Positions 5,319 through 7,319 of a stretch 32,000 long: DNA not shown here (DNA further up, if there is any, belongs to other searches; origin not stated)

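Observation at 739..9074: Candidate GntR-controlled uptake plus exported-hydrolase module: a TonB-dependent receptor and a five-gene operon share an identical operator-like palindrome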

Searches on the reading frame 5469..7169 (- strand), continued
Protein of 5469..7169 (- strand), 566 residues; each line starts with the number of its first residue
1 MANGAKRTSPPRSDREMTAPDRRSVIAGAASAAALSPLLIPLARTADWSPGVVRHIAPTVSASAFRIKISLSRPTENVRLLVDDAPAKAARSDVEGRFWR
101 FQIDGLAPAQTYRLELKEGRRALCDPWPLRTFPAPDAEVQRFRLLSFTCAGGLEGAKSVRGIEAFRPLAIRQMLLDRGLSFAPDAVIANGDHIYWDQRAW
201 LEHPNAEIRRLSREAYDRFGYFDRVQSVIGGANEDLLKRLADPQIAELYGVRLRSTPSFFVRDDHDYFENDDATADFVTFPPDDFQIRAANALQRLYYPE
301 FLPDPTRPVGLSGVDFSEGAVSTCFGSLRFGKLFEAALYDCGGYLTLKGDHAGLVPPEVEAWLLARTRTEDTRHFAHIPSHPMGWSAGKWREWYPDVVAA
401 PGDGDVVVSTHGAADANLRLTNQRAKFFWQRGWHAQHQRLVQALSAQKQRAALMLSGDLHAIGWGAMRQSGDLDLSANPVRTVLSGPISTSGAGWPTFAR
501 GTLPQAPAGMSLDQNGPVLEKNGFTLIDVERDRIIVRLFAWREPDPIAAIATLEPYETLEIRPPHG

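Call 43: find_encoding_contigs(protein=P0005, flank=10000, max_places=1)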
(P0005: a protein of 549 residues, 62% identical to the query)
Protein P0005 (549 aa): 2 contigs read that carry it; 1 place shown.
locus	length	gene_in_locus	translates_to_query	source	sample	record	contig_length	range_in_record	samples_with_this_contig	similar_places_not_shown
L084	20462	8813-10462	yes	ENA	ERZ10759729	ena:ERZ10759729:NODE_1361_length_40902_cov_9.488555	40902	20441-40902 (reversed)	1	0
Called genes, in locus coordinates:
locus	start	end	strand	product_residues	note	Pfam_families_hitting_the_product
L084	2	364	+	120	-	?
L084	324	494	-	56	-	-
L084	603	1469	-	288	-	PF00126:HTH_1, PF03466:LysR_substrate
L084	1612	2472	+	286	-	PF00561:Abhydrolase_1, PF12697:Abhydrolase_6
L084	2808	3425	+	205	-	PF06742:DUF1214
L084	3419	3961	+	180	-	PF06863:DUF1254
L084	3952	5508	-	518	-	PF02776:TPP_enzyme_N, PF02775:TPP_enzyme_C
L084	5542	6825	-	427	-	PF00083:Sugar_tr (weak), PF07690:MFS_1, PF03137:OATP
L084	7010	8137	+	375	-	PF03403:PAF-AH_p_II (faint)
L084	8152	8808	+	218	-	PF01323:DSBA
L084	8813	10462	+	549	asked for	-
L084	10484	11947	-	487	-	-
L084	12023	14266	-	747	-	PF07715:Plug, PF00593:TonB_dep_Rec_b-barrel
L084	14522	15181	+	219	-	PF00392:GntR, PF14502:HTH_41 (weak), PF07729:FCD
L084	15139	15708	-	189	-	PF06863:DUF1254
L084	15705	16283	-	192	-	PF06742:DUF1214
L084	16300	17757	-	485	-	-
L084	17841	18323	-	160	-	PF14588:YjgF_endoribonc, PF01042:Ribonuc_L-PSP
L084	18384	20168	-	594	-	PF02771:Acyl-CoA_dh_N, PF02770:Acyl-CoA_dh_M, PF00441:Acyl-CoA_dh_1, PF08028:Acyl-CoA_dh_2 (weak), PF12806:Acyl-CoA_dh_C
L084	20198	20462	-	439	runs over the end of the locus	-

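Call 44: find_encoding_contigs(protein=P0006, flank=10000, max_places=1)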
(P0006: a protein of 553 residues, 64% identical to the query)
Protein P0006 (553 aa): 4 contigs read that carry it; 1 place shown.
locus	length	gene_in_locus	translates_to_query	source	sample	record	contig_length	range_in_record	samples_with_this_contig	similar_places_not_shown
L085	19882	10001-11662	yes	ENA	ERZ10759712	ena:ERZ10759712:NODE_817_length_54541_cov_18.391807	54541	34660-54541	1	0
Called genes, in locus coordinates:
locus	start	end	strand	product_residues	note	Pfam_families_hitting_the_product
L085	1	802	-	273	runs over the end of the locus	PF06629:MipA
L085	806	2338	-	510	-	PF02028:BCCT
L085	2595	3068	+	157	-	PF03073:TspO_MBR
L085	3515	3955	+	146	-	PF00011:HSP20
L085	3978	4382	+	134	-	PF00011:HSP20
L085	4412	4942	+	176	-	PF00011:HSP20, PF17886:ArsA_HSP20 (weak)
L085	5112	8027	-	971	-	PF07690:MFS_1, PF02776:TPP_enzyme_N, PF02775:TPP_enzyme_C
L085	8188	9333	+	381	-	PF03403:PAF-AH_p_II (faint)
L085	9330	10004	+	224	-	PF01323:DSBA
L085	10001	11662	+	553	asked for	PF09423:PhoD (faint)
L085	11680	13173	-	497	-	PF13360:PQQ_2 (faint)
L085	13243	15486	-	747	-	PF07715:Plug, PF00593:TonB_dep_Rec_b-barrel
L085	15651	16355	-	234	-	PF00392:GntR, PF07729:FCD (faint)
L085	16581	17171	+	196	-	PF06742:DUF1214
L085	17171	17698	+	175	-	PF06863:DUF1254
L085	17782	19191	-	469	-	-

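Call 45: find_encoding_contigs(protein=P0010, flank=10000, max_places=1)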
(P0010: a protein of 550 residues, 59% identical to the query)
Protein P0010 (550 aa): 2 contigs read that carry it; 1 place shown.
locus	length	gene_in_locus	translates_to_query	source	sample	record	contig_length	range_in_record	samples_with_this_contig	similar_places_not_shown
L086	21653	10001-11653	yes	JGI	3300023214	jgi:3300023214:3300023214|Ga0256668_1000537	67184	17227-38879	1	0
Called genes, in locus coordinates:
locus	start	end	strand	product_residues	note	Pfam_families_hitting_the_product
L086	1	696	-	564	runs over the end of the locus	PF02195:ParB_N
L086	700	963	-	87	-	-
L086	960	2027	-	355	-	PF08401:ArdcN, PF18818:MPTase-PolyVal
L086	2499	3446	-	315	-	PF07676:PD40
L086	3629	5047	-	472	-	-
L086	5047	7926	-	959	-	PF00083:Sugar_tr, PF03137:OATP (faint), PF07690:MFS_1, PF02776:TPP_enzyme_N, PF02775:TPP_enzyme_C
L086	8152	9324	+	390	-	PF03403:PAF-AH_p_II (faint)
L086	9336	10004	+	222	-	PF01323:DSBA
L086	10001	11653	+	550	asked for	-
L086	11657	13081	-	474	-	-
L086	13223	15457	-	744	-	PF07715:Plug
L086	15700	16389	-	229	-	PF00392:GntR, PF07729:FCD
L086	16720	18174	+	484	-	PF00353:HemolysinCabind (weak)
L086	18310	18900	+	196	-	PF06742:DUF1214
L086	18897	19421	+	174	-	PF06863:DUF1254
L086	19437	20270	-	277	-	-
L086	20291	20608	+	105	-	PF03050:DDE_Tnp_IS66, PF13817:DDE_Tnp_IS66_C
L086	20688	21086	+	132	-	PF07929:PRiA4_ORF3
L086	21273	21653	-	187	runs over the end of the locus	PF00294:PfkB (weak)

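Call 46: find_encoding_contigs(protein=P0008, flank=10000, max_places=1)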
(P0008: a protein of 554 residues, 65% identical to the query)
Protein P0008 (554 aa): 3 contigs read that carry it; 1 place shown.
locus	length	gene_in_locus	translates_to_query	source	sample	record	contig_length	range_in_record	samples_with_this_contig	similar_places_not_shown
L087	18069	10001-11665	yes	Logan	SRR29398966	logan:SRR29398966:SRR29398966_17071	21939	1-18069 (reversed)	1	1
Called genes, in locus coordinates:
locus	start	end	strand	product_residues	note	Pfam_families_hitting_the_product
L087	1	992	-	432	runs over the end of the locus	PF13372:Alginate_exp (weak)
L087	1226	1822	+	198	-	-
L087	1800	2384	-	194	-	PF04542:Sigma70_r2, PF08281:Sigma70_r4_2, PF04545:Sigma70_r4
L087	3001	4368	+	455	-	-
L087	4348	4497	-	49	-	-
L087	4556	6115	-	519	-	PF02776:TPP_enzyme_N, PF02775:TPP_enzyme_C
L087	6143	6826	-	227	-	PF07690:MFS_1 (weak)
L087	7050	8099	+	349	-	PF03403:PAF-AH_p_II (faint)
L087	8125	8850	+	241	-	PF01323:DSBA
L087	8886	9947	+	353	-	-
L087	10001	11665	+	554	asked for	-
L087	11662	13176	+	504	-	-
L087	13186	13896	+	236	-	PF00392:GntR, PF07729:FCD (weak)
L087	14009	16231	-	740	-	PF07715:Plug, PF00593:TonB_dep_Rec_b-barrel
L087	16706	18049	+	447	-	PF06863:DUF1254, PF06742:DUF1214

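Call 50: search_protein_families(library=pfam, proteins=[L084:16300-17757:-, L086:3629-5047:-, L085:17782-19191:-, L087:3001-4368:+, L087:8886-9947:+, L086:16720-18174:+, L081:3936-5138:-, L016:16867-18636:+], max_evalue=0.1)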
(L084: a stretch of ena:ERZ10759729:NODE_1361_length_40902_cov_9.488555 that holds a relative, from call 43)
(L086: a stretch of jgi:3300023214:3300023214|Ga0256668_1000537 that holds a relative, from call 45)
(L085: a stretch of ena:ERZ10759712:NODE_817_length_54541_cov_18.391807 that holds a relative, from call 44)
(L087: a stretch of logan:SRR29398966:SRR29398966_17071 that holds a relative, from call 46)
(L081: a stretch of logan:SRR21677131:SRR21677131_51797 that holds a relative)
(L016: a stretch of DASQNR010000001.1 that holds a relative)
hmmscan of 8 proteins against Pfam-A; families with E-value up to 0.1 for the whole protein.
L084:16300-17757:- (485 aa): 1 family
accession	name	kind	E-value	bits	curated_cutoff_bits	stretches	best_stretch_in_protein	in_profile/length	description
PF13360.13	PQQ_2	-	0.0014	18.7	27.6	0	54-202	43-178/233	Outer membrane protein assembly factor BamB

L086:3629-5047:- (472 aa): 1 family
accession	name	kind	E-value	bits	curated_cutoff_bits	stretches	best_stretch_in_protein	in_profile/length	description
PF13360.13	PQQ_2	-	0.00077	19.6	27.6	0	104-178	7-76/233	Outer membrane protein assembly factor BamB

L085:17782-19191:- (469 aa): 1 family
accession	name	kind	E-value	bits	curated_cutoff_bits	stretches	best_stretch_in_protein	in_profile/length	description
PF02225.27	PA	-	0.0067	17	23.9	1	163-215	21-63/95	PA domain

L087:3001-4368:+ (455 aa): 0 families

L087:8886-9947:+ (353 aa): 0 families

L086:16720-18174:+ (484 aa): 5 families
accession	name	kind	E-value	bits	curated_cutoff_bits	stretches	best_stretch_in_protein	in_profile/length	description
PF00353.25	HemolysinCabind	-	7.6e-08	32.6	23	2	330-362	2-34/36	RTX calcium-binding nonapeptide repeat (4 copies)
PF07224.18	Chlorophyllase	-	3.7e-05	23.1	26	1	36-161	30-134/301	Chlorophyllase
PF12697.13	Abhydrolase_6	-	0.0047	18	26.3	1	88-217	33-110/217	Alpha/beta hydrolase family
PF00756.26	Esterase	-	0.082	13.1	22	0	34-157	7-129/251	Putative esterase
PF03959.19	FSH1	-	0.092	12.8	21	0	145-222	103-171/211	Serine hydrolase (FSH1)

L081:3936-5138:- (400 aa): 1 family
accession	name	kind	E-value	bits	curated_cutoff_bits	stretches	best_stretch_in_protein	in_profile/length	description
PF13372.12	Alginate_exp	-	2.5e-08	33.5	25.2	1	88-159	61-132/395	Alginate export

L016:16867-18636:+ (589 aa): 0 families

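Call 71: predict_structure(alignment_id=A1)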
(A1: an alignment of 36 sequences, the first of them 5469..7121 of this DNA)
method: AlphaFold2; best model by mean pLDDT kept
length: 550 residues; sequences in the alignment: 36
mean_pLDDT: 89.3   pTM: 0.90
mean pLDDT of the five models: 89.3, 88.8, 87.5, 87.4, 86.1
residues with pLDDT >= 90: 376; 70-90: 125; 50-70: 26; < 50: 23
segments of 3 or more residues with pLDDT < 50: 12-28, 250-253
pLDDT, mean of each block of 10 residues (from residue 1): 53 47 47 95 98 98 98 97 97 99 97 98 98 89 92 97 98 81 86 92 92 94 93 97 79 66 82 90 90 84 84 97 86 92 96 97 91 86 80 67 86 93 97 95 91 97 96 92 90 94 96 98 97 98 91
secondary structure, 60 per line:
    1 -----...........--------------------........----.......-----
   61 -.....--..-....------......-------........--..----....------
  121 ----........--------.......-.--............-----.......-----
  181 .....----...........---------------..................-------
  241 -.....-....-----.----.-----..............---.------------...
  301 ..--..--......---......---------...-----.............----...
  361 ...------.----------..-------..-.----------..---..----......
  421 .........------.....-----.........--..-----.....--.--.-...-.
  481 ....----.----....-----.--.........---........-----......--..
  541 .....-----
elements in order: H6-16 E37-44 E49-55 E62-66 E72-75 E82-87 E95-102 E111-114 E125-132 H152-163 E169-175 H181-185 H190-200 H216-233 E242-246 H248-251 H268-281 E309-314 E318-323 H341-353 E358-363 H415-429 E436-440 E446-454 E464-468 H480-484 E494-497 E506-514 E518-525 H531-536 E539-545

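Call 75: fold_search(model_id=the predicted structure, library=pdb)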
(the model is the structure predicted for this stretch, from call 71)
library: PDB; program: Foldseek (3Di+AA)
matches with E <= 10: 1567; with E <= 0.001: 36
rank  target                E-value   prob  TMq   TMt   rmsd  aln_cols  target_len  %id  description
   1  2yeq_A                8.6e-17  1.00  0.50  0.53   9.1       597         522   13  Structure of PhoD (released 2012-04-18)
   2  6gj2_A                4.6e-13  1.00  0.47  0.50   9.3       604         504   12  PURPLE ACID PHYTASE FROM WHEAT ISOFORM B2 - COMPLEX WITH INOSITOL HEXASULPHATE (released 2019-11-27)
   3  6giz_A                6.1e-13  1.00  0.48  0.52   8.6       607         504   11  PURPLE ACID PHYTASE FROM WHEAT ISOFORM B2 - SUBSTRATE COMPLEX (released 2019-11-27)
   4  6gj9_A                1.1e-12  1.00  0.49  0.53   8.5       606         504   12  PURPLE ACID PHYTASE FROM WHEAT ISOFORM B2 - REGENERATION COMPLEX (released 2019-11-27)
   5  4dhl_B                1.6e-12  1.00  0.50  0.62   9.1       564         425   12  Crystal structure of red kidney bean purple acid phosphatase in complex with Maybridge fragment MO07123 (released 2012-12-12)
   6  8brn_D                2.0e-12  1.00  0.50  0.62   8.9       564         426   12  Crystal structure of red kidney bean purple acid phosphatase in complex with an alpha-aminonaphthylmethylphosphonic ac (released 2023-08-02)
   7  4dhl_C                2.1e-12  1.00  0.49  0.61   9.2       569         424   12  Crystal structure of red kidney bean purple acid phosphatase in complex with Maybridge fragment MO07123 (released 2012-12-12)
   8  1kbp_A                2.3e-12  1.00  0.51  0.64   9.0       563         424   12  KIDNEY BEAN PURPLE ACID PHOSPHATASE (released 1996-10-14)
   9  6git_A                2.3e-12  1.00  0.48  0.51   8.0       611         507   11  PURPLE ACID PHYTASE FROM WHEAT ISOFORM B2 - PRODUCT COMPLEX (released 2019-11-27)
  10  6gja_A                2.8e-12  1.00  0.49  0.54   8.2       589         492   12  PURPLE ACID PHYTASE FROM WHEAT ISOFORM B2 - H229A MUTANT (released 2019-11-27)
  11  4dsy_A                3.1e-12  1.00  0.50  0.62   9.4       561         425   11  Crystal structure of red kidney bean purple acid phosphatase in complex with Maybridge fragment CC24201 (released 2012-09-19)
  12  4dsy_C                3.9e-12  1.00  0.49  0.61   9.4       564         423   12  Crystal structure of red kidney bean purple acid phosphatase in complex with Maybridge fragment CC24201 (released 2012-09-19)
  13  8brn_B                6.4e-12  1.00  0.50  0.62   9.0       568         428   11  Crystal structure of red kidney bean purple acid phosphatase in complex with an alpha-aminonaphthylmethylphosphonic ac (released 2023-08-02)
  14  4dhl_A                8.1e-12  1.00  0.49  0.61   9.4       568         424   12  Crystal structure of red kidney bean purple acid phosphatase in complex with Maybridge fragment MO07123 (released 2012-12-12)
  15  1xzw_A                8.5e-12  1.00  0.45  0.56   8.6       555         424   12  Sweet potato purple acid phosphatase/phosphate complex (released 2004-12-14)
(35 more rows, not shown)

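Call 79: search_solved_structures(query=L081:6482-8053:-, max_evalue=1e-20)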
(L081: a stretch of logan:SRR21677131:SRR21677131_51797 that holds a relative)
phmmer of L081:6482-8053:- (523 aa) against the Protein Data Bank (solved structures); distinct sequences matched with E-value up to 1e-20: 55.
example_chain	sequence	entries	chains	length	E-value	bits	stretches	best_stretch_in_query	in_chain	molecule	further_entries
4k9p_A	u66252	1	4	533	1.2e-34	123.2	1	22-519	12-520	Benzoylformate decarboxylase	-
8xbq_A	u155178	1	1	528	2.8e-34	122.1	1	22-519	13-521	Benzoylformate decarboxylase-K2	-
4k9n_A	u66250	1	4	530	3.1e-34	121.9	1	22-519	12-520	Benzoylformate decarboxylase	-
6a50_A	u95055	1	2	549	3.1e-34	121.9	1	22-519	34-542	benzoylformate decarboxylases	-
6m2y_A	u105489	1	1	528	3.2e-34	121.8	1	22-519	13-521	Benzoylformate decarboxylase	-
4mpp_A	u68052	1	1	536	3.5e-34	121.7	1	22-519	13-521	Benzoylformate decarboxylase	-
4mpr_A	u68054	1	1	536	4e-34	121.5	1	22-519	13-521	Benzoylformate decarboxylase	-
5dgd_A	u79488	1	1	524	4.9e-34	121.3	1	22-519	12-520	Benzoylformate decarboxylase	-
4jud_X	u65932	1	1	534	5.4e-34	121.1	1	22-519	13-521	Benzoylformate decarboxylase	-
8xbo_A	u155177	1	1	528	5.4e-34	121.1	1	22-519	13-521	Benzoylformate decarboxylase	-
4mpj_A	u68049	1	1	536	5.5e-34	121.1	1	22-519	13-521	Benzoylformate decarboxylase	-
8xbr_A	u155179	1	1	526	5.6e-34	121.1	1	22-519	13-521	Benzoylformate decarboxylase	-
4k9k_A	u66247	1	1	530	5.9e-34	121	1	22-519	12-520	Benzoylformate decarboxylase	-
6m2z_A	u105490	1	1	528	7.3e-34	120.7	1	22-519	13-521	Benzoylformate decarboxylase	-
4mzx_A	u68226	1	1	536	1e-33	120.2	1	22-519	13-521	Benzoylformate decarboxlyase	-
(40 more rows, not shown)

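Call 90: find_encoding_contigs(protein=P0062, flank=10000, max_places=1)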
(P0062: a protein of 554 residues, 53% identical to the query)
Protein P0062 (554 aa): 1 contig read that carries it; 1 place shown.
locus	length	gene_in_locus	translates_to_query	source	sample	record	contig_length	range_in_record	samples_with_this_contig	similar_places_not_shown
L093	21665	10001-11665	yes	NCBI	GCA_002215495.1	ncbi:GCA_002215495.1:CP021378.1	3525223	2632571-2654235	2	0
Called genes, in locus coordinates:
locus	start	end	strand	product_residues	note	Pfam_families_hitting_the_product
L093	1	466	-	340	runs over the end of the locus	PF21338:Top1B_N_bact, PF01028:Topoisom_I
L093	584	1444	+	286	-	PF02798:GST_N (weak), PF00043:GST_C, PF13410:GST_C_2 (weak)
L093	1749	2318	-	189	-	PF18169:SLATT_6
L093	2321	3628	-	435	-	PF18144:SMODS, PF18134:AGS_C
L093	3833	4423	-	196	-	PF00239:Resolvase, PF02796:HTH_7 (faint)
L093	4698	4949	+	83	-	-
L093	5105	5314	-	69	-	-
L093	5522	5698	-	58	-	-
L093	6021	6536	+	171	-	-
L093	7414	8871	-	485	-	PF00589:Phage_integrase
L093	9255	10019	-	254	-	PF00027:cNMP_binding, PF13545:HTH_Crp_2, PF12802:MarR_2 (faint)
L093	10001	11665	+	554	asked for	-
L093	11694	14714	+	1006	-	PF07715:Plug, PF00593:TonB_dep_Rec_b-barrel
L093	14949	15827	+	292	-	PF02678:Pirin, PF05726:Pirin_C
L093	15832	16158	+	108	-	PF14542:Acetyltransf_CG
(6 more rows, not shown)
